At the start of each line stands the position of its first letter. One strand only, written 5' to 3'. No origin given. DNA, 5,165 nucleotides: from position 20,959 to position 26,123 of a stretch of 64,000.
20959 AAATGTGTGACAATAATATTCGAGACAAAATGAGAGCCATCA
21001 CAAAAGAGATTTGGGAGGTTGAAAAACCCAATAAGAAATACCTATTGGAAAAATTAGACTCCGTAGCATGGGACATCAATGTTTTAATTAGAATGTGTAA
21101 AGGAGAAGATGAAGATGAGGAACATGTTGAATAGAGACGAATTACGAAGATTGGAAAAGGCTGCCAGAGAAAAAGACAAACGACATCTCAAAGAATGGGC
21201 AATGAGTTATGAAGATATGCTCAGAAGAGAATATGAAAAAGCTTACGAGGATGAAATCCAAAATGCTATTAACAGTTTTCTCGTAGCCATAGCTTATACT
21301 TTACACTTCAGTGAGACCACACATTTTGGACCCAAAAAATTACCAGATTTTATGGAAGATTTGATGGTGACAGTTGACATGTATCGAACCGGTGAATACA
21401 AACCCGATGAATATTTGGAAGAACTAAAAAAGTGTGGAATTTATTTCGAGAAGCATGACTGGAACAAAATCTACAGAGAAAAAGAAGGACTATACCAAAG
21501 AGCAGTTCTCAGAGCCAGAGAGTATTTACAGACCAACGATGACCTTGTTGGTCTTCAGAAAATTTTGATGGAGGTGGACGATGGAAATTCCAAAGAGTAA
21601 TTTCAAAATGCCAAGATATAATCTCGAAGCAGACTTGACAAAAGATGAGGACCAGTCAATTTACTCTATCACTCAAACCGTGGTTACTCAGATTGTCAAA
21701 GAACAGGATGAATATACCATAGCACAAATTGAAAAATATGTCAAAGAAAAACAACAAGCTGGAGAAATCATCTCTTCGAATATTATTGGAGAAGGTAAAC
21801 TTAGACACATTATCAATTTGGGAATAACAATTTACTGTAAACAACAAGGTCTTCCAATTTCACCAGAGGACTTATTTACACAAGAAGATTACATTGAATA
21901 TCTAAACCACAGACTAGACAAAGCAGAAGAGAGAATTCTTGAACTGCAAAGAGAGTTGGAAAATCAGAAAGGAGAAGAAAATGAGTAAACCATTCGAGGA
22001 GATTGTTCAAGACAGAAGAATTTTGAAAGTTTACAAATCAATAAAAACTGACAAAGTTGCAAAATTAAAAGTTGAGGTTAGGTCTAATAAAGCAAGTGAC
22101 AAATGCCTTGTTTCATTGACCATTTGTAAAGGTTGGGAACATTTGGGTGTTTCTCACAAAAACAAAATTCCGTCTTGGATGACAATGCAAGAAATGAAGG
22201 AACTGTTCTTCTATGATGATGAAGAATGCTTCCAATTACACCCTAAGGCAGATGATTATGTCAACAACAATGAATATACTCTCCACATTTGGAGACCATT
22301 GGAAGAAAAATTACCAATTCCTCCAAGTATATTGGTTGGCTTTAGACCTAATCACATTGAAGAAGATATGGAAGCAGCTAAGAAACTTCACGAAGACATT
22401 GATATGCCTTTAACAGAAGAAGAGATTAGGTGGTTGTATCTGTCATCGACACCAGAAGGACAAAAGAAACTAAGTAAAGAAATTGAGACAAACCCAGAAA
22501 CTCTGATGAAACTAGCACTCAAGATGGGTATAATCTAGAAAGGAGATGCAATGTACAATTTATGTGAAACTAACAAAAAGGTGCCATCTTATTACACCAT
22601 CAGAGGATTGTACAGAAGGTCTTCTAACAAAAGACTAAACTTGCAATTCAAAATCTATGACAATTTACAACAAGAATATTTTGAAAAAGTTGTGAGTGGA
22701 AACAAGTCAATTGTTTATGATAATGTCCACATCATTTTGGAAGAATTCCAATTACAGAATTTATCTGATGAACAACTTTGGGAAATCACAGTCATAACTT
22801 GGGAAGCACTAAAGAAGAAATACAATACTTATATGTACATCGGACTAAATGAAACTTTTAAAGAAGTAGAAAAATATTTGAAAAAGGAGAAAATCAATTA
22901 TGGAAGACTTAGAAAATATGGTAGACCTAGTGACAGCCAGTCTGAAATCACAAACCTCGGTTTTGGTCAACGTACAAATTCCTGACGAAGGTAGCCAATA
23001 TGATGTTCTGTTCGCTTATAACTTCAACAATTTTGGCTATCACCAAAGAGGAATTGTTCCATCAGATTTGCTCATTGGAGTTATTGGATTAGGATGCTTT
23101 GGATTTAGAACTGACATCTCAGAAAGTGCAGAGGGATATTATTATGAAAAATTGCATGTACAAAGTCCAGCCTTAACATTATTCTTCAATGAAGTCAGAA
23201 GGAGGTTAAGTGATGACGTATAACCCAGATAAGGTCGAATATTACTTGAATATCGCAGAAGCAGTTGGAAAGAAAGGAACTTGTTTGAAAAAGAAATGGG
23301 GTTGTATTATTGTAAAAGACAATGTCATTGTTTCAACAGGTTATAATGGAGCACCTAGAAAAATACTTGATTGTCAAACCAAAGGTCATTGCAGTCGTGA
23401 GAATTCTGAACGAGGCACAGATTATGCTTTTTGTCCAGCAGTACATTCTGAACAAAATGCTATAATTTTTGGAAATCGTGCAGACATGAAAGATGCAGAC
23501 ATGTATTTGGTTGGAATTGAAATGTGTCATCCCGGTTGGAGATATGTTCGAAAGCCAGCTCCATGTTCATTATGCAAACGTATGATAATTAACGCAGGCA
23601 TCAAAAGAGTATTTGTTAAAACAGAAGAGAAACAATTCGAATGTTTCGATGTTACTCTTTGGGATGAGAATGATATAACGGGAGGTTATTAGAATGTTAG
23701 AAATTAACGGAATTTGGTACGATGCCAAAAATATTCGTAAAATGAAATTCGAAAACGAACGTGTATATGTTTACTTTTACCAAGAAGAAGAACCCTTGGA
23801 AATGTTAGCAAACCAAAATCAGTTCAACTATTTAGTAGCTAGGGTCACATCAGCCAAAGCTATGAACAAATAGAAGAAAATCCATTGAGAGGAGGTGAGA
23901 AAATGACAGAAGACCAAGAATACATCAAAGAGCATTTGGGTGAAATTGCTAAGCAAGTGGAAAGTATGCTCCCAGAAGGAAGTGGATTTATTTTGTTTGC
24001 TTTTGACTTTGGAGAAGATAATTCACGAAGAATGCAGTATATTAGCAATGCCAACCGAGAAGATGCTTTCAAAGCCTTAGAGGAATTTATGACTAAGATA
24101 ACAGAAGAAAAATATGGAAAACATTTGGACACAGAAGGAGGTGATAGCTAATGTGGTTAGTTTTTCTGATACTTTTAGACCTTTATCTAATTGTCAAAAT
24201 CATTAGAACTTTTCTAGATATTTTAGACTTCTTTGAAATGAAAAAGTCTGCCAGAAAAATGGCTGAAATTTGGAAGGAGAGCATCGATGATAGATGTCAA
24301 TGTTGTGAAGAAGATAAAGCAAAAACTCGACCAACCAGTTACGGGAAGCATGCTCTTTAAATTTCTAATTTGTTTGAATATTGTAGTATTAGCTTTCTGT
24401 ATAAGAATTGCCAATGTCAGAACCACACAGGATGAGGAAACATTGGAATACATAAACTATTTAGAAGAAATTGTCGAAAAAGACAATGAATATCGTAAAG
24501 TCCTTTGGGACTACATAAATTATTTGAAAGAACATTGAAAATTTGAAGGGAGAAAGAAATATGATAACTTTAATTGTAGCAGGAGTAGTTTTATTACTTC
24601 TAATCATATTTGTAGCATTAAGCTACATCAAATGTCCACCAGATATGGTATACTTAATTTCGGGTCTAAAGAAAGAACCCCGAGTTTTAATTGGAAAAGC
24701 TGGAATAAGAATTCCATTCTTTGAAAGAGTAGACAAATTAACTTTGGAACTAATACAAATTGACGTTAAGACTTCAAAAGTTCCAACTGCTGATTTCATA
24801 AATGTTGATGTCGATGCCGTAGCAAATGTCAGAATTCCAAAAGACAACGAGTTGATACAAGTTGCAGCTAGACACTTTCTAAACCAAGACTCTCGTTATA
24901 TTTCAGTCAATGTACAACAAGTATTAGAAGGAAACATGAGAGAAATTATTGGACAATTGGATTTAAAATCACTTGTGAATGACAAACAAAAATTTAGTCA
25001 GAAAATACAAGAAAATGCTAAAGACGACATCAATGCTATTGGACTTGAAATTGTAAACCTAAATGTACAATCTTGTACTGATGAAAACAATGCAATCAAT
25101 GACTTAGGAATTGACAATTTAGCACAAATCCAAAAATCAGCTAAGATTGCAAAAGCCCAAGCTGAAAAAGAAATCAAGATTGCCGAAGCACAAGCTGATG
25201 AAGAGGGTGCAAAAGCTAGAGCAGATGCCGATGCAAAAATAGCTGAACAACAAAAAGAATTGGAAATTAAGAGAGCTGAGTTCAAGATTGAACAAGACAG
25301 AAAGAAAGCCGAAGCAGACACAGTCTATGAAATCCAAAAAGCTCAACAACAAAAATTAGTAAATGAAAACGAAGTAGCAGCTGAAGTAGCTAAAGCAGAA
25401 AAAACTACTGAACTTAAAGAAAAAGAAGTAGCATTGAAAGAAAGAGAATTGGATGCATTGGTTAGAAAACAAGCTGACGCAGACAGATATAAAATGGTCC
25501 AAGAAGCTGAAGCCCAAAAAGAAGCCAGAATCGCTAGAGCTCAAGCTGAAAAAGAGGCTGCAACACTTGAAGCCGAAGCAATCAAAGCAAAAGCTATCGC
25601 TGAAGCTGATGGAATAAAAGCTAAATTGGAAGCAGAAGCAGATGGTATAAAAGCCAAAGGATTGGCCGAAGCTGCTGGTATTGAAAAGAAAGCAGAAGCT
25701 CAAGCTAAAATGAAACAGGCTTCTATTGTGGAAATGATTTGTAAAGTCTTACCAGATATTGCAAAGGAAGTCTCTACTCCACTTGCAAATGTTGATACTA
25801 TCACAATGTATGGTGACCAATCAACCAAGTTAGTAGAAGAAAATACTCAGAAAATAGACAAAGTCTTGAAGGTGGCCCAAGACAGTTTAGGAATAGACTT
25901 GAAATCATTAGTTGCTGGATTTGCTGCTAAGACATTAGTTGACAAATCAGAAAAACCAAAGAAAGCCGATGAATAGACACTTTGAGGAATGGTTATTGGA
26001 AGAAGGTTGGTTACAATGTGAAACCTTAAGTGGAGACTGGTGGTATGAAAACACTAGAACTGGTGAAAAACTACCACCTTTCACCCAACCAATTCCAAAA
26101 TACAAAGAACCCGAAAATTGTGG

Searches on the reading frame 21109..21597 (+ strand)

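Call 76: search_protein_families(library=pfam, proteins=[window:21109-21597:+], max_evalue=0.05)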
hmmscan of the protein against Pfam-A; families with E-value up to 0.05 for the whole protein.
window:21109-21597:+ (163 aa): 1 family
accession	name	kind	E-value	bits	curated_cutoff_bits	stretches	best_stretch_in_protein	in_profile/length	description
PF06342.18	DUF1057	-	0.049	13.1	21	0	24-85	228-291/297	Alpha/beta hydrolase of unknown function (DUF1057)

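Call 88: search_protein_families(library=phrogs, proteins=[window:21109-21597:+], max_evalue=0.001)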
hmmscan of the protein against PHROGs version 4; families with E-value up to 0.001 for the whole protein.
window:21109-21597:+ (163 aa): 0 families

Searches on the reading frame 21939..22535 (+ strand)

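Call 76: search_protein_families(library=pfam, proteins=[window:21939-22535:+], max_evalue=0.05)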
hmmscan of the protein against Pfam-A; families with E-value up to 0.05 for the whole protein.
window:21939-22535:+ (199 aa): 1 family
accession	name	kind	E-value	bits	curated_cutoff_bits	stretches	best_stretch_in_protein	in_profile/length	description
PF24746.1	DUF7694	-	6e-22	77.7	27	1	64-121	7-65/66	Domain of unknown function (DUF7694)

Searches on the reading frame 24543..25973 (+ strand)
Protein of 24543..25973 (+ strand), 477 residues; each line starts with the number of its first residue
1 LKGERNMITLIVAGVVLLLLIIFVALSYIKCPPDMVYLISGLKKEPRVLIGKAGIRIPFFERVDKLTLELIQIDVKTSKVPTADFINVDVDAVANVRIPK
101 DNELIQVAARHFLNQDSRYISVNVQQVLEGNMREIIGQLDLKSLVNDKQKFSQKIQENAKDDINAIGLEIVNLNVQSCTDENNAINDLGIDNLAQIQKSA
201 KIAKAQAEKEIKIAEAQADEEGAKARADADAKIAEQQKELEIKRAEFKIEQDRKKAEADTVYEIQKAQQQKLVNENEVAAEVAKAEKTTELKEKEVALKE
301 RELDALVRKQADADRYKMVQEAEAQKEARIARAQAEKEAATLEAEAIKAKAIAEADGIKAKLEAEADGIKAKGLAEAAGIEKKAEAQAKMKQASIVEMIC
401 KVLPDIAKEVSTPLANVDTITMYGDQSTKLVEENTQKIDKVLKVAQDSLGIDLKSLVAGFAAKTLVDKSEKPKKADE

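Call 49: find_homologous_proteins(query=window:24543-25973:+, max_evalue=1e-30)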
Query window:24543-25973:+ (477 aa): 7758 proteins with E <= 1e-30 among 8000 candidates; the best 120 are listed.
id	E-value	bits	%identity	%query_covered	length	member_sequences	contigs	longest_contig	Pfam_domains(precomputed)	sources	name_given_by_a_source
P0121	3.2e-263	891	93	99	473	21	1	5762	PF01145.32,PF15975.11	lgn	-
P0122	5.8e-262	887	93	99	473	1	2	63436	PF01145.32,PF15975.11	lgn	-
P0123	1.8e-261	885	93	99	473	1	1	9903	PF01145.32,PF15975.11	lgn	-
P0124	3.8e-261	884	93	99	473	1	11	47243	PF01145.32,PF15975.11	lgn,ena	-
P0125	7.7e-261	883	93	99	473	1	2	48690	PF01145.32,PF15975.11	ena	-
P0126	1.6e-260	882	93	99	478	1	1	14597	PF01145.32,PF15975.11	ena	-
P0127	9.0e-252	854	94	95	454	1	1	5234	PF01145.32,PF15975.11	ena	-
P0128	2.0e-234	796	83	97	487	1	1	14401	PF01145.32,PF15975.11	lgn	-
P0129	8.8e-221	751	78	97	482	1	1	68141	PF01145.32,PF15975.11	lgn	-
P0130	2.0e-219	747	80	93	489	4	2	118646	PF01145.32,PF15975.11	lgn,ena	-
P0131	6.2e-218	742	79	95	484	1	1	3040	PF01145.32,PF15975.11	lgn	-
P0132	2.5e-217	740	77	97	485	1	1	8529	PF01145.32,PF15975.11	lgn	-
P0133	1.1e-215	735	78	92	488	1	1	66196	PF01145.32,PF15975.11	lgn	-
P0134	2.2e-215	734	78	93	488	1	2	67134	PF01145.32,PF15975.11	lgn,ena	-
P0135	6.1e-215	732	78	93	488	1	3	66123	PF01145.32,PF15975.11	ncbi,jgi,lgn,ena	jgi:flotillin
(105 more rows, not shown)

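Call 50: find_encoding_contigs(protein=P0133, flank=10000, max_places=1)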
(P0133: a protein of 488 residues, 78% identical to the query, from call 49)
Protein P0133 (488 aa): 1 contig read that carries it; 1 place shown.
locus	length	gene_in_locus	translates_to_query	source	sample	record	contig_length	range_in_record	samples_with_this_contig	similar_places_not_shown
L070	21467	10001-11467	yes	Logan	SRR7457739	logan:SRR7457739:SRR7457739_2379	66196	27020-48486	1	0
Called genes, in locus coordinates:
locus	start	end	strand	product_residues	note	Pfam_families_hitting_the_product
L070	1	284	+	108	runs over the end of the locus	-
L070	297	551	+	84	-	-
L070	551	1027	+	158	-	-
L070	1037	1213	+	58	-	-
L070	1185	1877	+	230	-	PF07463:NUMOD4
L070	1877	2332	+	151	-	-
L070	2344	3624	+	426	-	PF04851:ResIII, PF13401:AAA_22 (weak), PF00176:SNF2-rel_dom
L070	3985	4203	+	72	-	-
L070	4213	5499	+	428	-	PF01068:DNA_ligase_A_M, PF09414:RNA_ligase (weak), PF14743:DNA_ligase_OB_2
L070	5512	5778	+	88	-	-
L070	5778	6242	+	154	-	-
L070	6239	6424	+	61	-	-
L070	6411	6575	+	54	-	-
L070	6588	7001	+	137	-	-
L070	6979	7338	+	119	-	-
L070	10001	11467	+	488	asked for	PF01145:Band_7, PF15975:Flot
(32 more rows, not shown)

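Call 51: find_encoding_contigs(protein=P0129, flank=10000, max_places=1)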
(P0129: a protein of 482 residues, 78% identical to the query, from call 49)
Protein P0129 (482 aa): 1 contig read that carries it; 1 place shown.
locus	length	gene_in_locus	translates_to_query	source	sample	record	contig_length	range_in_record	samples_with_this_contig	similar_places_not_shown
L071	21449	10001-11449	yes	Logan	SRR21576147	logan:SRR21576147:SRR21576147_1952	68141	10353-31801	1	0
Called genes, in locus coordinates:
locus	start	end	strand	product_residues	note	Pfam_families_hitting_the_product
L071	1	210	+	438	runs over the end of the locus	-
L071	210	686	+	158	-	-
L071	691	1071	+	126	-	-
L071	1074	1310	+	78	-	-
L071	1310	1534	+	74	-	-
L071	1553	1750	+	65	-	-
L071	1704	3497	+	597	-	-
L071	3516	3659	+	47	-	PF07463:NUMOD4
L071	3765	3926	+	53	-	-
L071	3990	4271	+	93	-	-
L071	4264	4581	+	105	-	-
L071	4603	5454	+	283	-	-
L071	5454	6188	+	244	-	-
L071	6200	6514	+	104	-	-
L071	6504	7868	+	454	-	PF00176:SNF2-rel_dom (weak), PF04851:ResIII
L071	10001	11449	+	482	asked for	PF01145:Band_7, PF15975:Flot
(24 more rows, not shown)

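Call 52: find_encoding_contigs(protein=P0128, flank=10000, max_places=1)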
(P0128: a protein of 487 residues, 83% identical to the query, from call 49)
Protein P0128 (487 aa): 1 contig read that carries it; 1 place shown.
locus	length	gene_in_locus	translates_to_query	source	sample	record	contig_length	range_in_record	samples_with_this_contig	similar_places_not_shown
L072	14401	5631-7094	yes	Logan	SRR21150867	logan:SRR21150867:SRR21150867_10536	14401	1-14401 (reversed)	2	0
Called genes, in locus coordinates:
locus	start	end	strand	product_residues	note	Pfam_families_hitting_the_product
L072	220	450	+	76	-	-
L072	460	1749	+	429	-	PF01068:DNA_ligase_A_M, PF14743:DNA_ligase_OB_2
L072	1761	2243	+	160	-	-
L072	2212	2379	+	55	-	-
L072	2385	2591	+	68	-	-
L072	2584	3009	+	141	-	-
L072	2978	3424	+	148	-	-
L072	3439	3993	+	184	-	PF24746:DUF7694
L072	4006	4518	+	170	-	-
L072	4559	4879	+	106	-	-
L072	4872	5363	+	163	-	PF00383:dCMP_cyt_deam_1, PF14437:MafB19-deam (weak)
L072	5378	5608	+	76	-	-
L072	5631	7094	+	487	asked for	PF01145:Band_7, PF15975:Flot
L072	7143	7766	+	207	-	PF12705:PDDEXK_1 (weak)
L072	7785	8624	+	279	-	-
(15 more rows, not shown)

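Call 53: find_encoding_contigs(protein=P0122, flank=10000, max_places=1)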
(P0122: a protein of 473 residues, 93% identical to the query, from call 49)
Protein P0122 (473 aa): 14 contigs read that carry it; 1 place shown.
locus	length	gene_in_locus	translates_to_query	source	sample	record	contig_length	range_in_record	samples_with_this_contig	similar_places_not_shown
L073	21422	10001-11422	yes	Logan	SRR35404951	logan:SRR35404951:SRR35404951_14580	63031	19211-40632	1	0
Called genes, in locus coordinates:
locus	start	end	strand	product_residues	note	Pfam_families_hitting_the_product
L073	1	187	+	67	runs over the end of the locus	-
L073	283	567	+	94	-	-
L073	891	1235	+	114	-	-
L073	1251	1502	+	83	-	-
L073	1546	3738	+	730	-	PF14890:Intein_splicing, PF13392:HNH_3, PF04851:ResIII (weak), PF00176:SNF2-rel_dom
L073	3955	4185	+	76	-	-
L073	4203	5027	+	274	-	-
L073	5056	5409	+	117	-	-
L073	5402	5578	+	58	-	-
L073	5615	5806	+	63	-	-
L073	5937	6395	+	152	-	-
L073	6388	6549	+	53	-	-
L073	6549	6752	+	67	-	-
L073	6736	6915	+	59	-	-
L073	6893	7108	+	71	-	-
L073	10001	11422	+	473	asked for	PF01145:Band_7, PF15975:Flot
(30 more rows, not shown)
